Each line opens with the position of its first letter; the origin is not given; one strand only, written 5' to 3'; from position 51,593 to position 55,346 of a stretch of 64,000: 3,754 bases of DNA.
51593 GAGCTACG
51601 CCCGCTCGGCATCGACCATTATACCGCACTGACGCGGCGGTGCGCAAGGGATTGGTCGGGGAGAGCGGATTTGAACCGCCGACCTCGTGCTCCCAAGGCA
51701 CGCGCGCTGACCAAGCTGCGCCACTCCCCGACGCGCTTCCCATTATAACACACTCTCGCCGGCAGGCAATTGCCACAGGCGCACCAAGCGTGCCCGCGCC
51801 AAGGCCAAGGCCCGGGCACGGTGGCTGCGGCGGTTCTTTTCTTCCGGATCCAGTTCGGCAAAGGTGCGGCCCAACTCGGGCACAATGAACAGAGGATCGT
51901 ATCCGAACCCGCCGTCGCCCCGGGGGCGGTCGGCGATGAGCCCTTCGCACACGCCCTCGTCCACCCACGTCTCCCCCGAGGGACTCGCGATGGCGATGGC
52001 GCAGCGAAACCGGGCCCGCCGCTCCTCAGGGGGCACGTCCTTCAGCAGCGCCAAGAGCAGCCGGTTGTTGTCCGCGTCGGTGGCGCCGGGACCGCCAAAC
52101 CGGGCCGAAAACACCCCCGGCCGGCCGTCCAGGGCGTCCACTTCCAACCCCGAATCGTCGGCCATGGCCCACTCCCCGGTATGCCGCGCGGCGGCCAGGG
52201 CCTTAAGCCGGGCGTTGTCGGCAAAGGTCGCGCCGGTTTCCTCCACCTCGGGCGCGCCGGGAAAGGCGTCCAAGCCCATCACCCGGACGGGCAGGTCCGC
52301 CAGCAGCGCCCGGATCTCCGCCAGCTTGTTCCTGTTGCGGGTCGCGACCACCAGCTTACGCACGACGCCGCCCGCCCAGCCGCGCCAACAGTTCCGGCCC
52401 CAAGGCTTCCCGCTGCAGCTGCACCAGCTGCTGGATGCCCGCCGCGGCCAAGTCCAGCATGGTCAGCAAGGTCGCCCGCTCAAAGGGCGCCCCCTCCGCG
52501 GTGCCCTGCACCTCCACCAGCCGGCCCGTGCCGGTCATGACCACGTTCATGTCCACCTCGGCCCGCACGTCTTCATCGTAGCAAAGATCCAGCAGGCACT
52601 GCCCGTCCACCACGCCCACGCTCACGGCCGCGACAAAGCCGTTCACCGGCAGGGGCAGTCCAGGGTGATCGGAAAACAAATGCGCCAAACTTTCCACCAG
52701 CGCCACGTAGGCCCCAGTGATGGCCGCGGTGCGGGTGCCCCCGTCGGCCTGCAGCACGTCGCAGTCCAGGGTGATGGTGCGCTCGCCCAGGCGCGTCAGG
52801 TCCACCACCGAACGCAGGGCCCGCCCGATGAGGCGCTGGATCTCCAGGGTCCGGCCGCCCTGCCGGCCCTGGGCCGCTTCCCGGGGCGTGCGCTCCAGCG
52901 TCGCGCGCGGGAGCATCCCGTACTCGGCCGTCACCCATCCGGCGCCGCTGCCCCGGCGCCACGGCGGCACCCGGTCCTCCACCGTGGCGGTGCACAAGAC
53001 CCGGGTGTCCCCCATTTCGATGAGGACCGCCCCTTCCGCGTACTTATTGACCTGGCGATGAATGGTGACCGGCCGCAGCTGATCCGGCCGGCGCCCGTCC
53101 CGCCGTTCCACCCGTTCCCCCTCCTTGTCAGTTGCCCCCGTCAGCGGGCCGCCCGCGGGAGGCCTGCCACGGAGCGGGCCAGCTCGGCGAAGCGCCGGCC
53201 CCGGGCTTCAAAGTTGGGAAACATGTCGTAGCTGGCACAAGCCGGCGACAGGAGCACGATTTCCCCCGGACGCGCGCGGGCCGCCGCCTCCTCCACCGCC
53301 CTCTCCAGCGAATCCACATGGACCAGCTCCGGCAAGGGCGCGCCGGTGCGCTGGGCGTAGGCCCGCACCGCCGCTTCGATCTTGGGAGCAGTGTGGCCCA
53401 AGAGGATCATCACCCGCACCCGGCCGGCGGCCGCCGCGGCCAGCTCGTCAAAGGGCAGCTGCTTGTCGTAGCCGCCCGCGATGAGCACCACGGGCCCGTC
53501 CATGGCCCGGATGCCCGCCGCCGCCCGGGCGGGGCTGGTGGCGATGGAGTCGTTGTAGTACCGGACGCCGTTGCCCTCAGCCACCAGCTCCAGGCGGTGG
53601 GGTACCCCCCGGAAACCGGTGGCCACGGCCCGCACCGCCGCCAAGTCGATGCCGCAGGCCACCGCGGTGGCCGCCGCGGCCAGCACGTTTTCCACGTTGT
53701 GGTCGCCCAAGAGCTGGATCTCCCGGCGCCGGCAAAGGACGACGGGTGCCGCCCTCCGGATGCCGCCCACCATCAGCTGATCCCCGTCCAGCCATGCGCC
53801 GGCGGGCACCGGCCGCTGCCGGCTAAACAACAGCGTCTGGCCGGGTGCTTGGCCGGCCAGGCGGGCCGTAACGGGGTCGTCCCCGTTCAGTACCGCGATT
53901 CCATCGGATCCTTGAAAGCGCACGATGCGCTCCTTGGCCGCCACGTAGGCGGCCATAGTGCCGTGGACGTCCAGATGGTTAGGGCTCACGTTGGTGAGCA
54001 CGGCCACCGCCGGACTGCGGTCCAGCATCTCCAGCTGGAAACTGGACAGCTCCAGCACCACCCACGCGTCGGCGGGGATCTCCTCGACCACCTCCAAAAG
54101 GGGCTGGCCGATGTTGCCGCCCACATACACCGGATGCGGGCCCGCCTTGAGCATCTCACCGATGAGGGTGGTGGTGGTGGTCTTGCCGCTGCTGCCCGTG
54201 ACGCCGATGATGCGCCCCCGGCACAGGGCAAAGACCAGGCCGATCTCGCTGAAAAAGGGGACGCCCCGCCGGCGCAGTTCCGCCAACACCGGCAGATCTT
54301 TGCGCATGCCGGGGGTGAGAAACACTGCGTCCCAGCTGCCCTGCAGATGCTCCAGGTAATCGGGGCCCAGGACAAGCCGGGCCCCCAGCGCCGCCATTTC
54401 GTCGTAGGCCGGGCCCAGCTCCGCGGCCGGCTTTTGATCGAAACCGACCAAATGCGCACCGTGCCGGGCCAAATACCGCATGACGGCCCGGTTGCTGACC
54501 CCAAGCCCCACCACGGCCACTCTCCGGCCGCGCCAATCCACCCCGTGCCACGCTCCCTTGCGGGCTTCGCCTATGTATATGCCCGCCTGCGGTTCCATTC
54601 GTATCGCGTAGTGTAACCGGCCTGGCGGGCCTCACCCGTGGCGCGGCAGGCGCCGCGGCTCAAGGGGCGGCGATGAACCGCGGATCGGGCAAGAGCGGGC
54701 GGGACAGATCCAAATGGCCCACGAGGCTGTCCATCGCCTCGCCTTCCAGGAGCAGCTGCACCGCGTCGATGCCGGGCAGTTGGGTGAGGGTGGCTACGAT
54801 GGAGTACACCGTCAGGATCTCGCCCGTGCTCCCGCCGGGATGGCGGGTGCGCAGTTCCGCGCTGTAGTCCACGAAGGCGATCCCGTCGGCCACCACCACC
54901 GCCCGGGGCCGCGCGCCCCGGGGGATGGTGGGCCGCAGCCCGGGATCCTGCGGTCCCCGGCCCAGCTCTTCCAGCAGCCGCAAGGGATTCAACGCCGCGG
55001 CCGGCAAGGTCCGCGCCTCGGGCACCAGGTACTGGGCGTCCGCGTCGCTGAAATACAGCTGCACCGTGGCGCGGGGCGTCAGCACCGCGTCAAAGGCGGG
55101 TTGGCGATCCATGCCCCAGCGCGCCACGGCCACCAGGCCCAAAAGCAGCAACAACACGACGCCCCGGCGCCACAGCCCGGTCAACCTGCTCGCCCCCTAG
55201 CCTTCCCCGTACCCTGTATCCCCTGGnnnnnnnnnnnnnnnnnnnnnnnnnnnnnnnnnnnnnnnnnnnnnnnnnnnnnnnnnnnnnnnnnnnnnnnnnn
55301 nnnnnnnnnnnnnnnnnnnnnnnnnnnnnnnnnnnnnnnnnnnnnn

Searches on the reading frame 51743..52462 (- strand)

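Call 17: search_protein_families(library=pfam, proteins=[window:51743-52462:-], max_evalue=0.00001)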
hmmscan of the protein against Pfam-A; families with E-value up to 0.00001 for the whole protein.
window:51743-52462:- (239 aa): 1 family
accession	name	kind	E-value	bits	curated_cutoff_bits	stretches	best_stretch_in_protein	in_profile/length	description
PF01725.21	Ham1p_like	-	8.4e-67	225.1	22.5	1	37-221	1-182/186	Ham1 family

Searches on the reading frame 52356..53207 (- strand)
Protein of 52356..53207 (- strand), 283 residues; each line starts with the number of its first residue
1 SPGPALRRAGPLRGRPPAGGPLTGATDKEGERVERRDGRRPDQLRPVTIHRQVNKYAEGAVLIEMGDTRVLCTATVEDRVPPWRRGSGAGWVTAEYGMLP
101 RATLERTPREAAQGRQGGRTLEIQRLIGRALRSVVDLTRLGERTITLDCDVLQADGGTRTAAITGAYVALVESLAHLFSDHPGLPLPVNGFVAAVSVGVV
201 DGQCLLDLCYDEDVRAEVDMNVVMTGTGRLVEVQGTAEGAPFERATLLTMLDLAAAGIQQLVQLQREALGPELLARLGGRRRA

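Call 17: search_protein_families(library=pfam, proteins=[window:52356-53207:-], max_evalue=0.00001)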
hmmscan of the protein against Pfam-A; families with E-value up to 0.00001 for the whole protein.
window:52356-53207:- (283 aa): 2 families
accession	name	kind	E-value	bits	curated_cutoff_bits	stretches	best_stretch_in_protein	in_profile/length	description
PF01138.27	RNase_PH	-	2.4e-28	99.6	25.5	1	43-172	1-126/130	3' exoribonuclease family, domain 1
PF03725.20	RNase_PH_C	-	7.7e-16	58.3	20.8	1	190-256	1-66/67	3' exoribonuclease family, domain 2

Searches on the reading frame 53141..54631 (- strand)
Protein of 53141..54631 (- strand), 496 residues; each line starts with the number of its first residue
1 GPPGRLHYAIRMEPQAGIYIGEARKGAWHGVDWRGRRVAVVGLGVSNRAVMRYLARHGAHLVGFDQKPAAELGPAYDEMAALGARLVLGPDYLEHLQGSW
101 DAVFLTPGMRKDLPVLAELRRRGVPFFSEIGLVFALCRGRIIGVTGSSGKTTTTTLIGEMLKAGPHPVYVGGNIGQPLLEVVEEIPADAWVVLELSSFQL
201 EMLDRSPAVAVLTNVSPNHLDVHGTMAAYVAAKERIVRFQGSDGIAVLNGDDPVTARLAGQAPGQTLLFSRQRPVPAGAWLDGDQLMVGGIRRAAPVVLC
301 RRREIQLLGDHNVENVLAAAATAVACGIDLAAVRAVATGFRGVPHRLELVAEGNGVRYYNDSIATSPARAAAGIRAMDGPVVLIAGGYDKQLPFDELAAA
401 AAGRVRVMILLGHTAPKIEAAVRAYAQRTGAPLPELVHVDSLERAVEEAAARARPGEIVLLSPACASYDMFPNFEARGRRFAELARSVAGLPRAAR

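Call 17: search_protein_families(library=pfam, proteins=[window:53141-54631:-], max_evalue=0.00001)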
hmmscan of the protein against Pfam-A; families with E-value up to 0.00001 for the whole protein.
window:53141-54631:- (496 aa): 2 families
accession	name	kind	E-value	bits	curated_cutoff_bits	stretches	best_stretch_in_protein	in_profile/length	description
PF08245.18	Mur_ligase_M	-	4.7e-30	105.5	24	1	144-323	1-200/200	Mur ligase middle domain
PF02875.26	Mur_ligase_C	-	6.4e-15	56.5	28.4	1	345-465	1-127/127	Mur ligase, glutamate ligase domain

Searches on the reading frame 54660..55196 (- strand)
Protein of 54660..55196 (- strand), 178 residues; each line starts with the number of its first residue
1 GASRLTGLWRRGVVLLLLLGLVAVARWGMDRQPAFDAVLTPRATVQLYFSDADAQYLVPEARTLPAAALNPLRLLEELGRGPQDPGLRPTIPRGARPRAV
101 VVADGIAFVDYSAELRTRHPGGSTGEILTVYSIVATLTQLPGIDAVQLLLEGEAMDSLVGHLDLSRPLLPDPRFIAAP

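Call 17: search_protein_families(library=pfam, proteins=[window:54660-55196:-], max_evalue=0.00001)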
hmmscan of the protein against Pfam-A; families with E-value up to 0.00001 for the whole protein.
window:54660-55196:- (178 aa): 1 family
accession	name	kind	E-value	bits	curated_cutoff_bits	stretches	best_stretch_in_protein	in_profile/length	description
PF10646.14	Germane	-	2.3e-21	77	23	1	46-155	1-116/117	Sporulation and spore germination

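Call 24: search_protein_families(library=ncbifam, proteins=[window:54660-55196:-], max_evalue=0.00001)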
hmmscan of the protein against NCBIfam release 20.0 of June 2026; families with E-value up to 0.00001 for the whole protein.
window:54660-55196:- (178 aa): 0 families
